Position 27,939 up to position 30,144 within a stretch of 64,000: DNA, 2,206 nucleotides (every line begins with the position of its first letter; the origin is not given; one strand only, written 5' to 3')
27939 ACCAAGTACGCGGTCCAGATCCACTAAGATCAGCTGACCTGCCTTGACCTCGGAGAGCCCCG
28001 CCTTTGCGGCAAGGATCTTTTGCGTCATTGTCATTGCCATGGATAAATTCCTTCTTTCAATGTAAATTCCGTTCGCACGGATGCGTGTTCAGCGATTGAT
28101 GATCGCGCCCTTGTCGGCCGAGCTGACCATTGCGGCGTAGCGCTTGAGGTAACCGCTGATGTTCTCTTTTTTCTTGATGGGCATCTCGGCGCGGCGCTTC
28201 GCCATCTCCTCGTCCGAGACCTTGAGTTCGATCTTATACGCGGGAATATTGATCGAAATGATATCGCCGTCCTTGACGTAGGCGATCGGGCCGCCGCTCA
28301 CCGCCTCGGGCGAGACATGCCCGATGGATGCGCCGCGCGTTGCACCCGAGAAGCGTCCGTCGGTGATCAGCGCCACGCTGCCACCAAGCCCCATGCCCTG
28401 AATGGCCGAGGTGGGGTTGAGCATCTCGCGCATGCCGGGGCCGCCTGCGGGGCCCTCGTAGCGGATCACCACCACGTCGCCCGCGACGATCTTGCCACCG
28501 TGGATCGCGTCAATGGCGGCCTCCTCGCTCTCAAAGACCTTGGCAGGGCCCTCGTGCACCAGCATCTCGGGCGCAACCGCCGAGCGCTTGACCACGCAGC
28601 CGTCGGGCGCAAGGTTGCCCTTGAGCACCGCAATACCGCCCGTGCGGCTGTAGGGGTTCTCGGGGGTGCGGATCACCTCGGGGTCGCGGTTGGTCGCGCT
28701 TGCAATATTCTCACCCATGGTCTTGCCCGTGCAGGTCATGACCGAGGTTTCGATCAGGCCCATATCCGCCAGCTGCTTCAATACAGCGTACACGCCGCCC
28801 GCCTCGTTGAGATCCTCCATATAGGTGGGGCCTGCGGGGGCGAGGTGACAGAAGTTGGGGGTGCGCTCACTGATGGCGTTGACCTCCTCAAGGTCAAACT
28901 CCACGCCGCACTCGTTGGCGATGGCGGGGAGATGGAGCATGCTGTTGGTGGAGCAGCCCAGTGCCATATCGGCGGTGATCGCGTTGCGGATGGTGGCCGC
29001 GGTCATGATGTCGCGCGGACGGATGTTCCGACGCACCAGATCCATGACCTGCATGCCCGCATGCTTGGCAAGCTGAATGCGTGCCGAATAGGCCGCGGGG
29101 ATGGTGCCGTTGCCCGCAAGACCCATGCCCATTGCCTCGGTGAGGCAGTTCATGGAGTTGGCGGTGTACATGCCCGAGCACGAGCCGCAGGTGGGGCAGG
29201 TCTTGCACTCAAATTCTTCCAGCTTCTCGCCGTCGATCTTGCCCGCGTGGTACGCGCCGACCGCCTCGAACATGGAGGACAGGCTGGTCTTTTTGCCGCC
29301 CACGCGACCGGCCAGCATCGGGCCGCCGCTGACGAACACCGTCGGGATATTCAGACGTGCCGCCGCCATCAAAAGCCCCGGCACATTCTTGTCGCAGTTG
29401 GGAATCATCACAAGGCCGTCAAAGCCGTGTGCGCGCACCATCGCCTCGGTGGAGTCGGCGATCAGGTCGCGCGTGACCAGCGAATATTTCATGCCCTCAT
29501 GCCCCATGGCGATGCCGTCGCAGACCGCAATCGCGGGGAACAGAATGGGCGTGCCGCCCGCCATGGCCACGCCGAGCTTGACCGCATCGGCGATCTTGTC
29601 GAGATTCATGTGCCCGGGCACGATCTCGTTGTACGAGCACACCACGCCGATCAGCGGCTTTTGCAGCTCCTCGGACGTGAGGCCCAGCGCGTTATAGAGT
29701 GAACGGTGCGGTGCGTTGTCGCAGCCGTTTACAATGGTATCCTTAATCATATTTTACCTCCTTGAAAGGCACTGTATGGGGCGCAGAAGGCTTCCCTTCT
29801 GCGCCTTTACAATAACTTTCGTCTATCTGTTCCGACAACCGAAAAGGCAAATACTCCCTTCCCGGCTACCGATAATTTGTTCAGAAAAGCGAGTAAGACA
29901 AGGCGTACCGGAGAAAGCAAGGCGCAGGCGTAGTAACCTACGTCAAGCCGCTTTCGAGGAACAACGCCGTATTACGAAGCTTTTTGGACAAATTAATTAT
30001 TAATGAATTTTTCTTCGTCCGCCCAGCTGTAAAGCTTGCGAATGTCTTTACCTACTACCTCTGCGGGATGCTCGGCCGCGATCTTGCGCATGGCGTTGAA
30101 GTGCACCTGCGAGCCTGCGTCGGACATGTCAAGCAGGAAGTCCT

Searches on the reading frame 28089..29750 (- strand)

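Call 14: search_protein_families(library=pfam, proteins=[window:28089-29750:-])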
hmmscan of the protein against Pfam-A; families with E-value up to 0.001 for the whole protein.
window:28089-29750:- (553 aa): 2 families
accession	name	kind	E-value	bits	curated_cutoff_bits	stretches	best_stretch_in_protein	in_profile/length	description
PF00920.27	ILVD_EDD_N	-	1.4e-134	448.7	27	1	31-348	1-316/316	Dihydroxy-acid/6-phosphogluconate dehydratase N-terminal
PF24877.1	ILV_EDD_C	-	3.7e-81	271.5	27.7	1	358-549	1-191/191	Dihydroxy-acid/6-phosphogluconate dehydratase C-terminal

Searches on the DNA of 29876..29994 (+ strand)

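Call 76: search_dna_similar(query=window:29876-29994:+, collection=plasmids, mode=distant, max_evalue=0.01, max_rows=25)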
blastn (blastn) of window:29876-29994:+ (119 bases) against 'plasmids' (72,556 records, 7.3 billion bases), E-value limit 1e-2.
No match.

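Call 77: search_dna_similar(query=window:29876-29994:+, collection=phages, mode=distant, max_evalue=0.01, max_rows=25)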
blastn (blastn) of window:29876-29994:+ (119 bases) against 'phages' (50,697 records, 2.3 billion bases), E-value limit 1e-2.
No match.
